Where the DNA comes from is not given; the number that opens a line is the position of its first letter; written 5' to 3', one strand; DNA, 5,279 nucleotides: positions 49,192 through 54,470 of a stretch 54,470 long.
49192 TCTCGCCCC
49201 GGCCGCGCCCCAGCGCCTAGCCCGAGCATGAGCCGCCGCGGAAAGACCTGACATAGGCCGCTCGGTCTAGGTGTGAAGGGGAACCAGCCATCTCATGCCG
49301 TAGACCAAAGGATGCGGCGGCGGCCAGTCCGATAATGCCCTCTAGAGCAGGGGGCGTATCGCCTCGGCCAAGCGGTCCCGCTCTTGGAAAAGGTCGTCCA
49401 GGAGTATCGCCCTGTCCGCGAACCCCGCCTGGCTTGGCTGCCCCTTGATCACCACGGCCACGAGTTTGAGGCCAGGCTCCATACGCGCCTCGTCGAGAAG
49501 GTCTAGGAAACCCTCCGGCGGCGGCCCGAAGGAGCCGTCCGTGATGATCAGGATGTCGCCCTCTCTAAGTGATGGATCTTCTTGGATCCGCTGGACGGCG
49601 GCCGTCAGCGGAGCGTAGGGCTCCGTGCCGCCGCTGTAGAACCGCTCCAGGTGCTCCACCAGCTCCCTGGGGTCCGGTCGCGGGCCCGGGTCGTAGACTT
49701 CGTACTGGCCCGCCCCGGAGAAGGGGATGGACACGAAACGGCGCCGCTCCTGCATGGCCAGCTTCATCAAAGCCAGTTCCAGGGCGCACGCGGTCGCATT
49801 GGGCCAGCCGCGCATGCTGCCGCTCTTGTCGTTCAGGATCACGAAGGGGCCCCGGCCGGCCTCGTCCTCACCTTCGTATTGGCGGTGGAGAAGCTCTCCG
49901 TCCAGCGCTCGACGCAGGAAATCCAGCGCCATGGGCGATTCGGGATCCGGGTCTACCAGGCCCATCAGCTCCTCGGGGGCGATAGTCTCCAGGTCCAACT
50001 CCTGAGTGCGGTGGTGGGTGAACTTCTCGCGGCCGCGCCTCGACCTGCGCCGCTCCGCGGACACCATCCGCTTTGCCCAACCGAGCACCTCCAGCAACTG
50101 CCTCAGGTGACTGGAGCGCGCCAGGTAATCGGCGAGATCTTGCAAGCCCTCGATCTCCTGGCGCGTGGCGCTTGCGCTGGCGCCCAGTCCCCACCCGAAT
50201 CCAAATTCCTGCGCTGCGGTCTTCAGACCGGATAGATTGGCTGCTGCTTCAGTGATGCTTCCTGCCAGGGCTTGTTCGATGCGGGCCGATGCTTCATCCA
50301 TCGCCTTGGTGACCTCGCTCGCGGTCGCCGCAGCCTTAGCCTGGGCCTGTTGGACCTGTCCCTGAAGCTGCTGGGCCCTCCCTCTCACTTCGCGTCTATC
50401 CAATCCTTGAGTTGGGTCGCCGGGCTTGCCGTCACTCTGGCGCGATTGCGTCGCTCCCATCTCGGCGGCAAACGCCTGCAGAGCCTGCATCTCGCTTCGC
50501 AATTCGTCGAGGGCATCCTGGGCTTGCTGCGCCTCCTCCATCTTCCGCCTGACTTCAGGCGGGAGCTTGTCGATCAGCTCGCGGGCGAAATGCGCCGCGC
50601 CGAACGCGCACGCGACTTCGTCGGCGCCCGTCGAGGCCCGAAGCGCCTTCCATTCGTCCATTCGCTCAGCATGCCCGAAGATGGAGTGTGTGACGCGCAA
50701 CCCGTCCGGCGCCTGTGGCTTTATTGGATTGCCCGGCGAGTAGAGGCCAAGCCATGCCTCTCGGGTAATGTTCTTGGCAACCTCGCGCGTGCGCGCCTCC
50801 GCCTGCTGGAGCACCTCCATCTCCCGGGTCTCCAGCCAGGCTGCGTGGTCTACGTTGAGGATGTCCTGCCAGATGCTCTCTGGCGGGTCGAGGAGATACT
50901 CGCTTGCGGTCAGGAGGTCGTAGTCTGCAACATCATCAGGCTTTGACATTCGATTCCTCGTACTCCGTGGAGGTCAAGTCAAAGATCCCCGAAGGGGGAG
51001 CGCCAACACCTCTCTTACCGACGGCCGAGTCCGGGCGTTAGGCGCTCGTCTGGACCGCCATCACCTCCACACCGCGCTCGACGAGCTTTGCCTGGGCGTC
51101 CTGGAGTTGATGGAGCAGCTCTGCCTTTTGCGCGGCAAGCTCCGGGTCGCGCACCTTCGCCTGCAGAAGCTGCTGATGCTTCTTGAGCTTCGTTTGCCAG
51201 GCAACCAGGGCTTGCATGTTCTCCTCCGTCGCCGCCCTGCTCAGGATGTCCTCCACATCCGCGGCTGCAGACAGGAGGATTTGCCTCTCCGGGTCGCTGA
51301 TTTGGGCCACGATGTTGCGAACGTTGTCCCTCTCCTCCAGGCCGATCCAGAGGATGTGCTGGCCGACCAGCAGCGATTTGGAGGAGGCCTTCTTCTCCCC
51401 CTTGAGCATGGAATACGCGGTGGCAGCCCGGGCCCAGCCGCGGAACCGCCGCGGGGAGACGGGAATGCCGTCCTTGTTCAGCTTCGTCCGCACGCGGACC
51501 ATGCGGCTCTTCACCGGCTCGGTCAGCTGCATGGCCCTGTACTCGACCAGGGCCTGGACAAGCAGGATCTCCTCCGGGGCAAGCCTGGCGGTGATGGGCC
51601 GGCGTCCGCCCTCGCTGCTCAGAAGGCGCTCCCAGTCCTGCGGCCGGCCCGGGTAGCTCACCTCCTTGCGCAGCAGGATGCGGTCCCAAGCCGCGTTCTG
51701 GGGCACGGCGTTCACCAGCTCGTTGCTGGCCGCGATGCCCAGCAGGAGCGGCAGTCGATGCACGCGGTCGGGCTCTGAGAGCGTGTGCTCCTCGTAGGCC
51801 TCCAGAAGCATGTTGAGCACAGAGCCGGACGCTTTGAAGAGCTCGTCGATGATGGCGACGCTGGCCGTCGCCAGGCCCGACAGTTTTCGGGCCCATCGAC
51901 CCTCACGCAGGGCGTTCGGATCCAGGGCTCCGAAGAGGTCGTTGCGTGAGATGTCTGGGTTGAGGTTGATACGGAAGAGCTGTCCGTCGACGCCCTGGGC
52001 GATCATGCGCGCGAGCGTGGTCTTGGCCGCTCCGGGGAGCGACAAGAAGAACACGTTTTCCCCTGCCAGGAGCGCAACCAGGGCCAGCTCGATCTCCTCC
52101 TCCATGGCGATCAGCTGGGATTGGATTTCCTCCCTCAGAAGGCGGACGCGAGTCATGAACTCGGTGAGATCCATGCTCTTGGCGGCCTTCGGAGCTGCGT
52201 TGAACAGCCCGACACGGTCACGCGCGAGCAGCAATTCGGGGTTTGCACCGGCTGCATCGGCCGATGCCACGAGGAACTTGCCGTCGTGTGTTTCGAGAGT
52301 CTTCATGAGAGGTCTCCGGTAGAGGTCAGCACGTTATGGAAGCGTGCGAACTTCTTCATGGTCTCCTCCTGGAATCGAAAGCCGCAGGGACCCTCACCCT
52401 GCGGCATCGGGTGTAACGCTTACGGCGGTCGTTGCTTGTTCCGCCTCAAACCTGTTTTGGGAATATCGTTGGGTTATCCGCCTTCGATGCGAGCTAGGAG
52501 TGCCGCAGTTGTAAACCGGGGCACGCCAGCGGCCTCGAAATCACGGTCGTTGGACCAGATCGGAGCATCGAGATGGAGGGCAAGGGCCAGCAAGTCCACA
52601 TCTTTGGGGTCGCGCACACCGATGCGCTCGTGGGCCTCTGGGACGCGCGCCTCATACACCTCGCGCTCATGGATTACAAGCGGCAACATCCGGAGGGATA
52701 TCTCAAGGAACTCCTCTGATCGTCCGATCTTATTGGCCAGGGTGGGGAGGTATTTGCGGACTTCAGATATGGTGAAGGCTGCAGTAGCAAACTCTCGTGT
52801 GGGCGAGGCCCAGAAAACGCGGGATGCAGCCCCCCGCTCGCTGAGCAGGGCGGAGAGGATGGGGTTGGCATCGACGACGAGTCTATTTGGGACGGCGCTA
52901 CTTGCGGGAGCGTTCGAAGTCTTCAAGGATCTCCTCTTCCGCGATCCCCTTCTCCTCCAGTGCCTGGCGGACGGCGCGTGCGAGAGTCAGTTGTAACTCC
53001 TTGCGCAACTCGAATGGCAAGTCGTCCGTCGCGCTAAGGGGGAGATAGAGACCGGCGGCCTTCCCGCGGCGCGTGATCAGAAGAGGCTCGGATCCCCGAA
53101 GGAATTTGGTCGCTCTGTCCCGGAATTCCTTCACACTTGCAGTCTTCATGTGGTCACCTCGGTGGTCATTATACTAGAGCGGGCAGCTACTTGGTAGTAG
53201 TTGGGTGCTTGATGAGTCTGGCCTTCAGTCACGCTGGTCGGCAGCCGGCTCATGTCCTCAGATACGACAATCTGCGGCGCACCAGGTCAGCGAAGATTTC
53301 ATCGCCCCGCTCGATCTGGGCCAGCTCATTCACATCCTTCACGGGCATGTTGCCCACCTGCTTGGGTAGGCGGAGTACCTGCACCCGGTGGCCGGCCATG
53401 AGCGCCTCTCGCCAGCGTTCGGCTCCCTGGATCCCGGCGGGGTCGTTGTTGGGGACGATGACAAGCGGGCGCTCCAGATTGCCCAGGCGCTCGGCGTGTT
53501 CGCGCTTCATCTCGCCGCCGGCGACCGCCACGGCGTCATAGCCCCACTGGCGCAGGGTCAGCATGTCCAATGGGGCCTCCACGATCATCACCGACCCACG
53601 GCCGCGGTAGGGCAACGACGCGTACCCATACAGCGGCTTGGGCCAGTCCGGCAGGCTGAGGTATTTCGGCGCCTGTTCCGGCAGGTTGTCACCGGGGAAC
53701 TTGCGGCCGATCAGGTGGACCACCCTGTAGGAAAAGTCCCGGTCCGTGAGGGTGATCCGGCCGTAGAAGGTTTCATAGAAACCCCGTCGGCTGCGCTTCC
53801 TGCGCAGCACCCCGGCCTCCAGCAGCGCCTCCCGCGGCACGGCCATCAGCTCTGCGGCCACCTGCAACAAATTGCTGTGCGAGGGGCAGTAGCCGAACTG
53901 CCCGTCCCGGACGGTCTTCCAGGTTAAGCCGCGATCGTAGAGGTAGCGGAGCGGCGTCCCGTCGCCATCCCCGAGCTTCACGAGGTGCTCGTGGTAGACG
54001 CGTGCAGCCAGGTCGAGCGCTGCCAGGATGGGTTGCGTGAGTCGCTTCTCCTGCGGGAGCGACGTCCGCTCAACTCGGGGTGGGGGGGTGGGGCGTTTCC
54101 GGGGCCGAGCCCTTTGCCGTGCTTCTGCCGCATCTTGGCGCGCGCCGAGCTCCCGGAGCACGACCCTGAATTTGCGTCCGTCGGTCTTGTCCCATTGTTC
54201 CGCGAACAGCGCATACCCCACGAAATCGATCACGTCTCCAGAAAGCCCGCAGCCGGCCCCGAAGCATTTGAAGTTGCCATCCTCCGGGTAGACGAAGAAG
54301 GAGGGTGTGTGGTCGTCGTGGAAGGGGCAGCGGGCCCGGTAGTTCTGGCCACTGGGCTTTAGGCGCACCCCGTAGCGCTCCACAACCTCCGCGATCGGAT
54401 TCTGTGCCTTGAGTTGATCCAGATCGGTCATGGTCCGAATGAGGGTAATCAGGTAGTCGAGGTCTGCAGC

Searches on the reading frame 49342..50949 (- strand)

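Call 85: search_protein_families(library=pfam, proteins=[window:49342-50949:-], max_evalue=0.01)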
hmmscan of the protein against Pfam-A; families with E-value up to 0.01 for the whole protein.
window:49342-50949:- (535 aa): 2 families
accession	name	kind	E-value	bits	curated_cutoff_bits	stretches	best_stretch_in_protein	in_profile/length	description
PF13519.12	VWA_2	-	0.00016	22.7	27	1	370-472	2-106/107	von Willebrand factor type A domain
PF01963.22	TraB_PrgY_gumN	-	0.0076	16.6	26.8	0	116-273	15-175/263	TraB/PrgY/gumN family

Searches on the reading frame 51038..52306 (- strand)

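Call 85: search_protein_families(library=pfam, proteins=[window:51038-52306:-], max_evalue=0.01)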
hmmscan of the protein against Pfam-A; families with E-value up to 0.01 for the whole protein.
window:51038-52306:- (422 aa): 7 families
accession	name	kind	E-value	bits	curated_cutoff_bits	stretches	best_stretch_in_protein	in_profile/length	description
PF20030.5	bpMoxR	-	2.6e-29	102.2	27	1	54-218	3-168/205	MoxR domain in the MoxR-vWA-beta-propeller ternary systems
PF07728.20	AAA_5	-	1.2e-10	42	22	1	90-185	7-104/139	AAA domain (dynein-related subfamily)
PF07726.17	AAA_3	-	6.7e-10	39.4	27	1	87-196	4-111/131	ATPase family associated with various cellular activities (AAA)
PF17868.7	AAA_lid_8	-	7.8e-05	22.8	22.8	1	269-333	6-72/72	AAA lid domain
PF05496.18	RuvB_N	-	0.0021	18.3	27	0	83-176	34-113/159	Holliday junction DNA helicase RuvB P-loop domain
PF00004.35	AAA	-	0.0027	18.6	21.2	1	87-197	3-111/131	ATPase family associated with various cellular activities (AAA)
PF01695.23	IstB_IS21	-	0.0029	17.6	24.1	1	82-156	92-162/238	IstB-like ATP binding protein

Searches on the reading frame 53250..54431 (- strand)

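Call 85: search_protein_families(library=pfam, proteins=[window:53250-54431:-], max_evalue=0.01)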
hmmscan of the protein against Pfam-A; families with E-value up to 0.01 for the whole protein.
window:53250-54431:- (393 aa): 4 families
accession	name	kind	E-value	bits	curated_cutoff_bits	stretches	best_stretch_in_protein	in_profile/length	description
PF01807.25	Zn_ribbon_DnaG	-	5.8e-21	74.6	24.9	1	3-71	5-70/98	CHC2 zinc finger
PF08275.17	DNAG_N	-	9.7e-11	42.3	26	1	159-262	13-111/128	DNA primase catalytic core, N-terminal domain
PF13155.12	Toprim_2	-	1.1e-08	35.7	22.1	1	283-370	2-87/88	Toprim-like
PF13662.12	Toprim_4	-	5.9e-07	30.1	25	1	280-354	2-83/85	Toprim domain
